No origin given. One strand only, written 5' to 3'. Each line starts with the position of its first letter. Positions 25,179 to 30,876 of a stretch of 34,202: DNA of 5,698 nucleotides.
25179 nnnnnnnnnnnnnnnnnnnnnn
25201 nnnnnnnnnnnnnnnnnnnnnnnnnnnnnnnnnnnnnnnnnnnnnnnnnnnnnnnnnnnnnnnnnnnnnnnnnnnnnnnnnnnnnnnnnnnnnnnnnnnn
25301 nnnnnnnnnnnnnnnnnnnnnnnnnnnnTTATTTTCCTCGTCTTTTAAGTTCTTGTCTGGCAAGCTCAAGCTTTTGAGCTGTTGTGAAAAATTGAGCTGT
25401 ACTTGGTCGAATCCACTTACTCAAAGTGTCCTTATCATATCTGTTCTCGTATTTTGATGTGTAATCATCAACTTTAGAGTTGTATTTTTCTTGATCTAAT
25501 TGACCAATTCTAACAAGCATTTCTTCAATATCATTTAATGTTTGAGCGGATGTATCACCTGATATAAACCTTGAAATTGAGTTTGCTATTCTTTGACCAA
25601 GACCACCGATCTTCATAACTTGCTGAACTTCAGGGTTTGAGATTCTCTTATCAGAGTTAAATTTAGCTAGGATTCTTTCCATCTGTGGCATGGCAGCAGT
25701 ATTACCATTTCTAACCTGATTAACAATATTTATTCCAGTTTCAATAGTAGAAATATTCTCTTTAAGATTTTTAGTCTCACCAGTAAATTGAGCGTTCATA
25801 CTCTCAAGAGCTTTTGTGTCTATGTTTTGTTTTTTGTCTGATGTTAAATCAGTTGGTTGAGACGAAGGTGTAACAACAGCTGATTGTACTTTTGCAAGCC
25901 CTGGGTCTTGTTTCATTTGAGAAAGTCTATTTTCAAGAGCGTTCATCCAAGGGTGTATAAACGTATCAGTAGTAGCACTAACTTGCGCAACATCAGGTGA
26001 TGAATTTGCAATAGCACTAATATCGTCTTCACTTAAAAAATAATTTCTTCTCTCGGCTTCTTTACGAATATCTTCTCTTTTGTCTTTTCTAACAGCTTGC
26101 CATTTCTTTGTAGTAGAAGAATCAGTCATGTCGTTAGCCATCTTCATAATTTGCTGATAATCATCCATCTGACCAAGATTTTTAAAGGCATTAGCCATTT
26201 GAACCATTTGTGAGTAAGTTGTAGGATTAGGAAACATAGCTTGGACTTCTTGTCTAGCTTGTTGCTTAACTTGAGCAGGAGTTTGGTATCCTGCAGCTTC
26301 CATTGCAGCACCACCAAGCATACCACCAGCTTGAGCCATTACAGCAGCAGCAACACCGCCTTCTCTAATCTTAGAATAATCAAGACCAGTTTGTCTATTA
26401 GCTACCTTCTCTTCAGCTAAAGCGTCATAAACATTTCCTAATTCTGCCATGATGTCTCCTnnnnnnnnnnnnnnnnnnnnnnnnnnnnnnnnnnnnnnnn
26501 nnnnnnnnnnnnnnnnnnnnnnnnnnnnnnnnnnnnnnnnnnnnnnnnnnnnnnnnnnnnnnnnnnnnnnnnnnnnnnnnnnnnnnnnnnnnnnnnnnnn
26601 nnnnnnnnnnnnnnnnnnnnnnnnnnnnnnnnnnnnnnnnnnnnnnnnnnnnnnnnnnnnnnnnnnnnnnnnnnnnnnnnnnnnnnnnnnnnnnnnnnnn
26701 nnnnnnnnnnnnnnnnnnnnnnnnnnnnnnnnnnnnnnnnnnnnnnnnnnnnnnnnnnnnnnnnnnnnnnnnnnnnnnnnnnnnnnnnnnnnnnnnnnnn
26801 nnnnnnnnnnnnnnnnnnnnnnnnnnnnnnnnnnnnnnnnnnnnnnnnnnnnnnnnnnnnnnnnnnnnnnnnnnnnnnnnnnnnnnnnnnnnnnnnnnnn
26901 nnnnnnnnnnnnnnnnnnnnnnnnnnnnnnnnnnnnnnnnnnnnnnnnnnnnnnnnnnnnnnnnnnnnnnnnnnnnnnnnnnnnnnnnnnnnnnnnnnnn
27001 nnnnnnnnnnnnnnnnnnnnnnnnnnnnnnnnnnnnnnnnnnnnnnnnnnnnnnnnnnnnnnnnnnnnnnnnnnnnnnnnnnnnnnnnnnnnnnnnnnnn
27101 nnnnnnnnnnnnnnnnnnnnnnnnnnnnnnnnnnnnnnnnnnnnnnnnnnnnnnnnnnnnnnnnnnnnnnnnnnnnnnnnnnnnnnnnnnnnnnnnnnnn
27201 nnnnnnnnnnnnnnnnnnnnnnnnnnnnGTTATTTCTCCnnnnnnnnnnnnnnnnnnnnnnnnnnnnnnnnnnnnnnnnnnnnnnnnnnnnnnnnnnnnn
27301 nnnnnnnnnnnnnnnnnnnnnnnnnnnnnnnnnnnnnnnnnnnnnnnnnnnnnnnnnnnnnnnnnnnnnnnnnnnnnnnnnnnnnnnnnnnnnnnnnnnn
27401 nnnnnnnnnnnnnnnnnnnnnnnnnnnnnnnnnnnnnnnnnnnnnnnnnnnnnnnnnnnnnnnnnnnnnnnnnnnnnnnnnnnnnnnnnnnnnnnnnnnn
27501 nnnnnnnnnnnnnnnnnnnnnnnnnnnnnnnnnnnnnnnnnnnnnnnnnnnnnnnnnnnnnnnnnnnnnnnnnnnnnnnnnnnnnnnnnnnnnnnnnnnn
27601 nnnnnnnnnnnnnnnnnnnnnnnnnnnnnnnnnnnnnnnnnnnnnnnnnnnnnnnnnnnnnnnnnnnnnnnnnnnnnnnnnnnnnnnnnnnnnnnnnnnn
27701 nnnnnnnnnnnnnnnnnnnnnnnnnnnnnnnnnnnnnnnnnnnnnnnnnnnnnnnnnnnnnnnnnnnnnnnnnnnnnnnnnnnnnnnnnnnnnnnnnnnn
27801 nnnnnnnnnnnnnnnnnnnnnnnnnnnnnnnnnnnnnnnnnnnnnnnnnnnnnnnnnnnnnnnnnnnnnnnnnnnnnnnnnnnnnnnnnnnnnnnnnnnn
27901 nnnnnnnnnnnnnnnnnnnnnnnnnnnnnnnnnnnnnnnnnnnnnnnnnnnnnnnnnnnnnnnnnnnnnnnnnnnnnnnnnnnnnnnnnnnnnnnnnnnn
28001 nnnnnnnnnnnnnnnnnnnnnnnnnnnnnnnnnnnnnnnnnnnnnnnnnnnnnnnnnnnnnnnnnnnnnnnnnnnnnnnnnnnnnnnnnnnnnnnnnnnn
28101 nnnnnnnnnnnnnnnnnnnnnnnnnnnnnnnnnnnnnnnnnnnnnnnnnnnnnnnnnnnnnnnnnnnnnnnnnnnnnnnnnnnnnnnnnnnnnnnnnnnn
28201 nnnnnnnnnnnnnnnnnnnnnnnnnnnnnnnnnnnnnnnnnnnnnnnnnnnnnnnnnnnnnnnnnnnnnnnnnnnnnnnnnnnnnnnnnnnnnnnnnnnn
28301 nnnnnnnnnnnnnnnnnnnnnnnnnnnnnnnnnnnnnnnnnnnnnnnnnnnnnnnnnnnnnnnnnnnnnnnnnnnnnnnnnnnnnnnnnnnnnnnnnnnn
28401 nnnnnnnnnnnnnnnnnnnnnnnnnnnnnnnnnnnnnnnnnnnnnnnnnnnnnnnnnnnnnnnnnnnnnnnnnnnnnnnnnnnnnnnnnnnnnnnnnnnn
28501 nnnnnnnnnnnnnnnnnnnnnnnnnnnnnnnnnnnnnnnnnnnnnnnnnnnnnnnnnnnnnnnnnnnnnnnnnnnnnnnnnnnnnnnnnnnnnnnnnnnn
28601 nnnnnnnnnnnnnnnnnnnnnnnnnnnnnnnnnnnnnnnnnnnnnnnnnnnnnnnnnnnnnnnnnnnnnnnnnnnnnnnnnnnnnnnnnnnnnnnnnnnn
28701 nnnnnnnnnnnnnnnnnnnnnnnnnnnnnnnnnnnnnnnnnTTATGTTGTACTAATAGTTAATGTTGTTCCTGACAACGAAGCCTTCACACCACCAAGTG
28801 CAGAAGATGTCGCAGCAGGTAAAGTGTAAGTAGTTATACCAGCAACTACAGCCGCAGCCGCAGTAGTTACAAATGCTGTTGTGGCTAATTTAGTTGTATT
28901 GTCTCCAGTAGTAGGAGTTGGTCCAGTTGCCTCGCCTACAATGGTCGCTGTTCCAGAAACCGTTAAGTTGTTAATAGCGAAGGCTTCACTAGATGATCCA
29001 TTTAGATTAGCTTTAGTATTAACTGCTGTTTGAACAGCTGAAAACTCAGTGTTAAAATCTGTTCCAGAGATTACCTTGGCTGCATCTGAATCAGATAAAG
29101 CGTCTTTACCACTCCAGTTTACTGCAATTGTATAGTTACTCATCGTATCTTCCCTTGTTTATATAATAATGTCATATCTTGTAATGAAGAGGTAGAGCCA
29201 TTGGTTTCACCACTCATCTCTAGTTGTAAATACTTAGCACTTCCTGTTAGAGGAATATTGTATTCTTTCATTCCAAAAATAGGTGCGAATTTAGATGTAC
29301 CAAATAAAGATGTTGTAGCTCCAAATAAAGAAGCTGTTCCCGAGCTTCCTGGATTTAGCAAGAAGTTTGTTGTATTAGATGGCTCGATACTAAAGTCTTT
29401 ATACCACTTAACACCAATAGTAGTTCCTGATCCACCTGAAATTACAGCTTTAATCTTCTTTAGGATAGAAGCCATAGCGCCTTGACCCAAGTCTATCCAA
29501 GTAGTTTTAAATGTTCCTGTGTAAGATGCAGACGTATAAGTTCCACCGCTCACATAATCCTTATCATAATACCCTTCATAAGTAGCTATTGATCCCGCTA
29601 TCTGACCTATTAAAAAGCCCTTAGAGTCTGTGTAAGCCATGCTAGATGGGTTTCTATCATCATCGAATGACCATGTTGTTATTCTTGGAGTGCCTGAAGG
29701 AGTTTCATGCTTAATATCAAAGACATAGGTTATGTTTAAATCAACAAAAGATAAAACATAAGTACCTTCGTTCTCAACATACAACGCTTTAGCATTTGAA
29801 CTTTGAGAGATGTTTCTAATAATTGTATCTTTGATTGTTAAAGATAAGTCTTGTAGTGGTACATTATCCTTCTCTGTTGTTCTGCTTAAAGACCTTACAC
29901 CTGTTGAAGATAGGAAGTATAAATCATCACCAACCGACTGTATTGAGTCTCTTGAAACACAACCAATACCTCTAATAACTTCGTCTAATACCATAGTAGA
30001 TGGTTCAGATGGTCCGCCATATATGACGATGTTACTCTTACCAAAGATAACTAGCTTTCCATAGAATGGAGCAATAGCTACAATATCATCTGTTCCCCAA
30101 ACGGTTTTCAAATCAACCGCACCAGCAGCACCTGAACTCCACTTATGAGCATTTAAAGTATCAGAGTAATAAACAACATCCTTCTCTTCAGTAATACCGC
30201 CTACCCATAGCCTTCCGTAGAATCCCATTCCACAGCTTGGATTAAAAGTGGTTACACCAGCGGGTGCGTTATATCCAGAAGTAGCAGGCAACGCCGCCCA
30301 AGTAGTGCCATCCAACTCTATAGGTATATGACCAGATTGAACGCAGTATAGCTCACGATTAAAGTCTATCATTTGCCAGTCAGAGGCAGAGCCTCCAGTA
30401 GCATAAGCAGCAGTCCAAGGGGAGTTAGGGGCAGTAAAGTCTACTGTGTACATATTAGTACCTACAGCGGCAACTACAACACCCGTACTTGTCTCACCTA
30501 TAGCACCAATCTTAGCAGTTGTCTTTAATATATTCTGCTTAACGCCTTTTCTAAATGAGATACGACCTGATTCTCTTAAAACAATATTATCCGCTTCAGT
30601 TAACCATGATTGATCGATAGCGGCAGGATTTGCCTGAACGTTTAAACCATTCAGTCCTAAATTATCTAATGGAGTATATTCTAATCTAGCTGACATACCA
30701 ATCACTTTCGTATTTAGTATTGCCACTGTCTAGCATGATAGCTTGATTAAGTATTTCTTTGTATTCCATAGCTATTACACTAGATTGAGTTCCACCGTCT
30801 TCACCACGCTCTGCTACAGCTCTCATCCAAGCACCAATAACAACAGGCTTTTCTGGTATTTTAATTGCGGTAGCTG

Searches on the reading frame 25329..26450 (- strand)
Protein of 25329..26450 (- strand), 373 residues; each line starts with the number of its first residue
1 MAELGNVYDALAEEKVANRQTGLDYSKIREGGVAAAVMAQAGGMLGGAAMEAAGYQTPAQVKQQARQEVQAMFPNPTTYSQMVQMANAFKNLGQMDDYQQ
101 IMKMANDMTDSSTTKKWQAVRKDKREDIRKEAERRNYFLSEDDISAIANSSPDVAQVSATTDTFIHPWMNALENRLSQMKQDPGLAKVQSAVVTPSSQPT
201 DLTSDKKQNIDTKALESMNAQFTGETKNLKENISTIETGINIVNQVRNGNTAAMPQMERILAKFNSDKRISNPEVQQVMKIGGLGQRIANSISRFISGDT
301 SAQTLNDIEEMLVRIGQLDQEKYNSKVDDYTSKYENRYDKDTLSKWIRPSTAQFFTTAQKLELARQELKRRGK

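Call 8: search_protein_families(library=phrogs, proteins=[window:25329-26450:-], max_evalue=0.01)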
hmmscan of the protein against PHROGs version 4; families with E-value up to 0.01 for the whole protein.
window:25329-26450:- (373 aa): 0 families

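Call 30: search_protein_families(library=pfam, proteins=[window:25329-26450:-], max_evalue=0.05)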
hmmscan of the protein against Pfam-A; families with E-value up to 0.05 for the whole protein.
window:25329-26450:- (373 aa): 2 families
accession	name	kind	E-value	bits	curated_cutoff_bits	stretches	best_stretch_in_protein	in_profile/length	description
PF12826.13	HHH_2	-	0.017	15.7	27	0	261-302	20-61/64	Helix-hairpin-helix motif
PF25064.1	ARM_TT21_5th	-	0.043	14.5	27.8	0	70-113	26-69/117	TT21 fifth ARM repeats domain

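Call 33: search_protein_families(library=ncbifam, proteins=[window:25329-26450:-], max_evalue=0.05)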
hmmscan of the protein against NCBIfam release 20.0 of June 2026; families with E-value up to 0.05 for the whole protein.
window:25329-26450:- (373 aa): 1 family
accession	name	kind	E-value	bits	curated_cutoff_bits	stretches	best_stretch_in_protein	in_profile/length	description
NF005932.1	PRK07956.1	equivalog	0.00046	18.8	369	1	258-322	520-584/664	NAD-dependent DNA ligase LigA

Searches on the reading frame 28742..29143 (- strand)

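Call 9: search_protein_families(library=phrogs, proteins=[window:28742-29143:-], max_evalue=0.01)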
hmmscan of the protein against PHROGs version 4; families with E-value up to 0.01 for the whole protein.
window:28742-29143:- (133 aa): 6 families
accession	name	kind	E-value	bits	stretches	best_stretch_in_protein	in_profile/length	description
phrog_4209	-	tail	0.0014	18.7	1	52-117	101-166/406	tail fiber protein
phrog_9625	-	unknown function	0.0021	16.6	1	50-111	725-786/1586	-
phrog_2631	-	tail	0.003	17.2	1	48-101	336-386/644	tail fiber protein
phrog_14753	-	head and packaging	0.0034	17.6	1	17-123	150-249/280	head fiber protein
phrog_4849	-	tail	0.0046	16.5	1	54-104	507-556/788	tail protein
phrog_38707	-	unknown function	0.0066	16.1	1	30-103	420-494/675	-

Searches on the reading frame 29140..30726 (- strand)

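Call 9: search_protein_families(library=phrogs, proteins=[window:29140-30726:-], max_evalue=0.01)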
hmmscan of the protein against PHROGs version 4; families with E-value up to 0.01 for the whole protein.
window:29140-30726:- (528 aa): 4 families
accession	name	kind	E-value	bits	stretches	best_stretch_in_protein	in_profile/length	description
phrog_5107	-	lysis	1.2e-55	189.9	1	33-526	21-531/533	amidase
phrog_3287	-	head and packaging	7.3e-11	42.6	1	24-433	10-455/524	virion structural protein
phrog_511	-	head and packaging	1.2e-09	38.1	1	185-284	584-675/862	internal virion protein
phrog_578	-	connector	3.2e-08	33.5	1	212-340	186-317/486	head closure Hc3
